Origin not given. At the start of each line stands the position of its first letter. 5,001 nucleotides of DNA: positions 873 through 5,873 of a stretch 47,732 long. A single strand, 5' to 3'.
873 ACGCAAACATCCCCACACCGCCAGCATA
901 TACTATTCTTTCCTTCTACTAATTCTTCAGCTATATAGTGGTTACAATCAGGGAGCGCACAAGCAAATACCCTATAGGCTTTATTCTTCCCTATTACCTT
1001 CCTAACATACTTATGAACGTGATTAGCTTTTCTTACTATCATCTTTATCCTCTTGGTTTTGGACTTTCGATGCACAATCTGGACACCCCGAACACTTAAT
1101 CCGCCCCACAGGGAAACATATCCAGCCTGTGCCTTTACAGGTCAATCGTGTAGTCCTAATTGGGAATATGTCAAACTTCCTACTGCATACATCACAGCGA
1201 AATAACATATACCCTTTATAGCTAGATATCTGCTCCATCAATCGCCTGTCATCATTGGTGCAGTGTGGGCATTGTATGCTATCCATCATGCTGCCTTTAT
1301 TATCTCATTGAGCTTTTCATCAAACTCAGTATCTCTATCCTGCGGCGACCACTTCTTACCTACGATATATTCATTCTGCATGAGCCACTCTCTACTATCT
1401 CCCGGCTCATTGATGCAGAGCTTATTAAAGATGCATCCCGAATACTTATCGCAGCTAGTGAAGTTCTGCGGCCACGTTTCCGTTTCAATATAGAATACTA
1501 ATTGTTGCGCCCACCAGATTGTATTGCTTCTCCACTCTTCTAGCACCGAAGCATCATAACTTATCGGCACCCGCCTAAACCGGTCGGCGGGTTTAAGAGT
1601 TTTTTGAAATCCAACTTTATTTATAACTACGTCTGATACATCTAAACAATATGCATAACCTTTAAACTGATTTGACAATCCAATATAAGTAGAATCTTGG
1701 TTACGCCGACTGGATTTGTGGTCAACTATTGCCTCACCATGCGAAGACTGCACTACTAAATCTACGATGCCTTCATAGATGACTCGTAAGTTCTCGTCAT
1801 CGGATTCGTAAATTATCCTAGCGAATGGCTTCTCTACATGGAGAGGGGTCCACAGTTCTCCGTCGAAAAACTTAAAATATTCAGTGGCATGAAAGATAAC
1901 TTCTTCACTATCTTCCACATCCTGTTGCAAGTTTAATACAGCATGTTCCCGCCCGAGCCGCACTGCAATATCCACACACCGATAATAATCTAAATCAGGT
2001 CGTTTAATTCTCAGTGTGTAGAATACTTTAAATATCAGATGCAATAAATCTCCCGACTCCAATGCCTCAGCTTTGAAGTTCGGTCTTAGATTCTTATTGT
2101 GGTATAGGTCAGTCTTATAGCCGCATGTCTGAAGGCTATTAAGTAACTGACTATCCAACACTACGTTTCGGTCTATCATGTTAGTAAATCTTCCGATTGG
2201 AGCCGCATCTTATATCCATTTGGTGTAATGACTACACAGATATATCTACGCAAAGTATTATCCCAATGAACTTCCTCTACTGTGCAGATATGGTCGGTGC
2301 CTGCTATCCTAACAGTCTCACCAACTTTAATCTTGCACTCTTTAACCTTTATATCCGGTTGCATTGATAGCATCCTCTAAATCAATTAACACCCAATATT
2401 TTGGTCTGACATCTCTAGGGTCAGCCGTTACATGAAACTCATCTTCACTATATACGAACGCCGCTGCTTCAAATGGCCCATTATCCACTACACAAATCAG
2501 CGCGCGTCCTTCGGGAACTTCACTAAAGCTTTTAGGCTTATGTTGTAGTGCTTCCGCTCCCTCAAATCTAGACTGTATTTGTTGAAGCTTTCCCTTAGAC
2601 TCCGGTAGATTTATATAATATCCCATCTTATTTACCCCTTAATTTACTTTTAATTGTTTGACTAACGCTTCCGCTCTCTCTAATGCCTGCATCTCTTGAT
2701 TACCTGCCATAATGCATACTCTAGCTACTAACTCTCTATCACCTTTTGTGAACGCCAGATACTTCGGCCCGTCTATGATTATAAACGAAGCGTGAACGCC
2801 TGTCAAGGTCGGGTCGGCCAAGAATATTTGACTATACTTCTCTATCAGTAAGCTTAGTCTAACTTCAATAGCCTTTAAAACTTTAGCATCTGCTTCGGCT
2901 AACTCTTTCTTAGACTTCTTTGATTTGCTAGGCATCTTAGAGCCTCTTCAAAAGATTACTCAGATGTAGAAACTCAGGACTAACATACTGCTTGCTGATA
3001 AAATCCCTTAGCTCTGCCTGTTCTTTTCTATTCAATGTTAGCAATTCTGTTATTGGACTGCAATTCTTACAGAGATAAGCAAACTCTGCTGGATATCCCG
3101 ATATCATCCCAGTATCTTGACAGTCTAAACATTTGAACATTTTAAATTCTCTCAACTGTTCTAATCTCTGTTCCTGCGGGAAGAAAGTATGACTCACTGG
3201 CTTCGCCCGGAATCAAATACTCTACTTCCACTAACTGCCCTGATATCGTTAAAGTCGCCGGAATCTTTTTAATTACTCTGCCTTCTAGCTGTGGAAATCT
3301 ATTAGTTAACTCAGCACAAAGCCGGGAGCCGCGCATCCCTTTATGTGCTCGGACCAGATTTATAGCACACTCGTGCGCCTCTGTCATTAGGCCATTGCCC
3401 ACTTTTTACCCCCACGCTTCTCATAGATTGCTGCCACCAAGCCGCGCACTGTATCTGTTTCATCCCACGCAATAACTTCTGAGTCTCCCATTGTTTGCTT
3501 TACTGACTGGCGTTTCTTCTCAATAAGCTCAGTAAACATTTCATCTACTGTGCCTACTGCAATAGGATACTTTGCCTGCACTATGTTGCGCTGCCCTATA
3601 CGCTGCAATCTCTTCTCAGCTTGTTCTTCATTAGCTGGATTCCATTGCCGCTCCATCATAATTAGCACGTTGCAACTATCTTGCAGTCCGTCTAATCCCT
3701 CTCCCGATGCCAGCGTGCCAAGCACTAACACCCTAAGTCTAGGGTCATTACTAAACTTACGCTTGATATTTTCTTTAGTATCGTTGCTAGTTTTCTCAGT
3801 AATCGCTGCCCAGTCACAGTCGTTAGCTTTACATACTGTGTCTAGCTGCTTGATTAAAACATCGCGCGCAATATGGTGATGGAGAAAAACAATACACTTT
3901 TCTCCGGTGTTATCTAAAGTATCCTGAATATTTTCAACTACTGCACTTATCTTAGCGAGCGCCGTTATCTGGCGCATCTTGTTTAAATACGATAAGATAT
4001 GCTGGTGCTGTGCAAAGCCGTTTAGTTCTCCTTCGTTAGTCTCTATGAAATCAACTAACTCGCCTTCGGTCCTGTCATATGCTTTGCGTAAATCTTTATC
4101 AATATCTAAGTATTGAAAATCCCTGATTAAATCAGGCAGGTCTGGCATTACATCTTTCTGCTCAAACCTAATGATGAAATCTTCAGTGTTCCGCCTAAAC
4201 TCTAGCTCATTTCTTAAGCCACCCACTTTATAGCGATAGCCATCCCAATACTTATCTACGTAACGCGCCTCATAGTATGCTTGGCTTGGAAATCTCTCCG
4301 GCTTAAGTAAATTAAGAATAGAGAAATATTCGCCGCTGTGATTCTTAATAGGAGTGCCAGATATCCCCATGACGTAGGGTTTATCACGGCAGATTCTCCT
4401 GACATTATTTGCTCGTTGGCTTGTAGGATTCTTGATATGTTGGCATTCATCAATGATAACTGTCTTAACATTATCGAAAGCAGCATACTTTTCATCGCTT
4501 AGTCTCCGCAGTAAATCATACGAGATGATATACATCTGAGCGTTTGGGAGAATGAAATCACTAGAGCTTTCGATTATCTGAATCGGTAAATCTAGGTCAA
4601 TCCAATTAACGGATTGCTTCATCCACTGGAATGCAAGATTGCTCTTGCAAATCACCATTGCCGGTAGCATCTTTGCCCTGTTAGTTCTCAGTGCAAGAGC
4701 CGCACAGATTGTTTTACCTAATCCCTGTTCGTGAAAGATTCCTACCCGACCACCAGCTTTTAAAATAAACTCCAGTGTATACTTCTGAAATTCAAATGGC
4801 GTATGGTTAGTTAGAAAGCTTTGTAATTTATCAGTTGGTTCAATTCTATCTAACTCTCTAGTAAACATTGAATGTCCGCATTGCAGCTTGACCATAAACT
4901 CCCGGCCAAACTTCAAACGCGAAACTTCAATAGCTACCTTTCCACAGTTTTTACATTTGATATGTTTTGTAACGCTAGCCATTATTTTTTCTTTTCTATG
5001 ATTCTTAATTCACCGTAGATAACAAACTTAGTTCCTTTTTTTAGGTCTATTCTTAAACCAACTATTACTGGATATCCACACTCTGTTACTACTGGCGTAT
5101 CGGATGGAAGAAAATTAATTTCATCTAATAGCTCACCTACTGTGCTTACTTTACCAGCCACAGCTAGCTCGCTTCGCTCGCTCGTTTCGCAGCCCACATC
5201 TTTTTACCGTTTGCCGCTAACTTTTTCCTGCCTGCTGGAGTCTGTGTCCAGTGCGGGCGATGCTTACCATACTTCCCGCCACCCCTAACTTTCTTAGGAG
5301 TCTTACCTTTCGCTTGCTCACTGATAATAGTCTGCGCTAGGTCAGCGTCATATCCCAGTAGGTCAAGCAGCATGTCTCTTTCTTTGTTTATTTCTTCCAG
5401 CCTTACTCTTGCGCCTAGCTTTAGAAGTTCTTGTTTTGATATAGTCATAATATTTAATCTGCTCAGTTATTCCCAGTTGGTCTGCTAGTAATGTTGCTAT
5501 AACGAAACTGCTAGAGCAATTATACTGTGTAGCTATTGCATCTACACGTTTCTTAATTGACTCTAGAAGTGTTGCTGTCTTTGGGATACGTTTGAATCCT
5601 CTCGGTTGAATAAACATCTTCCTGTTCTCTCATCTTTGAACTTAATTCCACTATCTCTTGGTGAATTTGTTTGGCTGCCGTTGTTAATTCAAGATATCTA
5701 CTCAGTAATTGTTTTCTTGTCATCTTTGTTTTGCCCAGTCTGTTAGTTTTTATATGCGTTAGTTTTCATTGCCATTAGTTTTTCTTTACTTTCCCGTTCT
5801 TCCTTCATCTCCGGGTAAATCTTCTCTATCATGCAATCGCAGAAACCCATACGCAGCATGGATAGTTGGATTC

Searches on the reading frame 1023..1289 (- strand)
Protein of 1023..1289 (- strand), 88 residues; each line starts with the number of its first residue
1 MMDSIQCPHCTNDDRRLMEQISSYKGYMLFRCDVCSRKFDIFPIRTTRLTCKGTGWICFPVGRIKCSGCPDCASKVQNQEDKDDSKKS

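Call 26: search_protein_families(library=phrogs, proteins=[window:1023-1289:-], max_evalue=0.01)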
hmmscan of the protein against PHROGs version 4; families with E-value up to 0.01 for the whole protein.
window:1023-1289:- (88 aa): 2 families
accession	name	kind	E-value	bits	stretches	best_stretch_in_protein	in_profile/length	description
phrog_10675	-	unknown function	0.0014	19.8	1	4-43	5-45/98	-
phrog_6504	-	unknown function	0.01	17.1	1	1-41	4-46/61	-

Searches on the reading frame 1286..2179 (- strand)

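Call 13: search_protein_families(library=pfam, proteins=[window:1286-2179:-], max_evalue=0.001)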
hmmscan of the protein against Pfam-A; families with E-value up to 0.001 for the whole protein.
window:1286-2179:- (297 aa): 1 family
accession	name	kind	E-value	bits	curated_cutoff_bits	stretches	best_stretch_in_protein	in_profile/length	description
PF12705.13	PDDEXK_1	-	3.9e-09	37.2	22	1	13-255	7-246/247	PD-(D/E)XK nuclease superfamily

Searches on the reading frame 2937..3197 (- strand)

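Call 27: search_protein_families(library=phrogs, proteins=[window:2937-3197:-], max_evalue=0.01)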
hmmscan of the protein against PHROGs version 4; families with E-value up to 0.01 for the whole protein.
window:2937-3197:- (86 aa): 1 family
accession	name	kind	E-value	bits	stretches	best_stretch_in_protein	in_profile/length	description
phrog_9961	-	unknown function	0.006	18.2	1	18-59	5-46/99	-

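Call 108: search_protein_families(library=pfam, proteins=[window:2937-3197:-], max_evalue=1)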
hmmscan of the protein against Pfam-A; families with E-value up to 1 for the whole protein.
window:2937-3197:- (86 aa): 0 families

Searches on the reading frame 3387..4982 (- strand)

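Call 13: search_protein_families(library=pfam, proteins=[window:3387-4982:-], max_evalue=0.001)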
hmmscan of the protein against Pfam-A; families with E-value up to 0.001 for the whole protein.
window:3387-4982:- (531 aa): 4 families
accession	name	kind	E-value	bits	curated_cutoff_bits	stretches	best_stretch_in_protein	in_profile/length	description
PF00176.29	SNF2-rel_dom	-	9.4e-25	87.7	24.9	1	80-339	19-284/290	SNF2-related domain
PF00271.37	Helicase_C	-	1.7e-08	35.1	23.5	1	346-463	4-110/110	Helicase conserved C-terminal domain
PF00270.35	DEAD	-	2.6e-08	34.2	26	1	65-214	3-163/167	DEAD/DEAH box helicase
PF04851.21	ResIII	-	6.1e-08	33.2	22.5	1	70-212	12-163/164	Type III restriction enzyme, res subunit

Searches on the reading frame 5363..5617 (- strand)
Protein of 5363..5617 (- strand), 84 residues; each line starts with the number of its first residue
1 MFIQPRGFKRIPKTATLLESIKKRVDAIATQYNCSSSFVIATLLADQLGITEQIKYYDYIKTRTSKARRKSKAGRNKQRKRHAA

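Call 27: search_protein_families(library=phrogs, proteins=[window:5363-5617:-], max_evalue=0.01)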
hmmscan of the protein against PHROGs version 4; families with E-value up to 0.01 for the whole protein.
window:5363-5617:- (84 aa): 1 family
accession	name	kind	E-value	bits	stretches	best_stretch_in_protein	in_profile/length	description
phrog_31903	-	unknown function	0.01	16.6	0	25-80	165-216/235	-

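Call 108: search_protein_families(library=pfam, proteins=[window:5363-5617:-], max_evalue=1)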
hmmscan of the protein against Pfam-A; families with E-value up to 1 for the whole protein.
window:5363-5617:- (84 aa): 1 family
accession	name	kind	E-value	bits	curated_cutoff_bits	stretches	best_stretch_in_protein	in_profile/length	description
PF12824.13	MRP-L20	-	0.012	16.2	30.4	1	26-79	108-161/164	Mitochondrial ribosomal protein subunit L20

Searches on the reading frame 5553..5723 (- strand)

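Call 108: search_protein_families(library=pfam, proteins=[window:5553-5723:-], max_evalue=1)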
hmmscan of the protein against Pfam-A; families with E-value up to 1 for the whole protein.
window:5553-5723:- (56 aa): 1 family
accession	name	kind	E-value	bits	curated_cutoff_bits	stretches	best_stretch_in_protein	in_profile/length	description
PF22709.1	Mu_Gam-Sipho_Gp157-TOTE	-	0.092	13.1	27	1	4-33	2-31/63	Mu Gam/Sipho_Gp157-like domain of the TOTE conflict systems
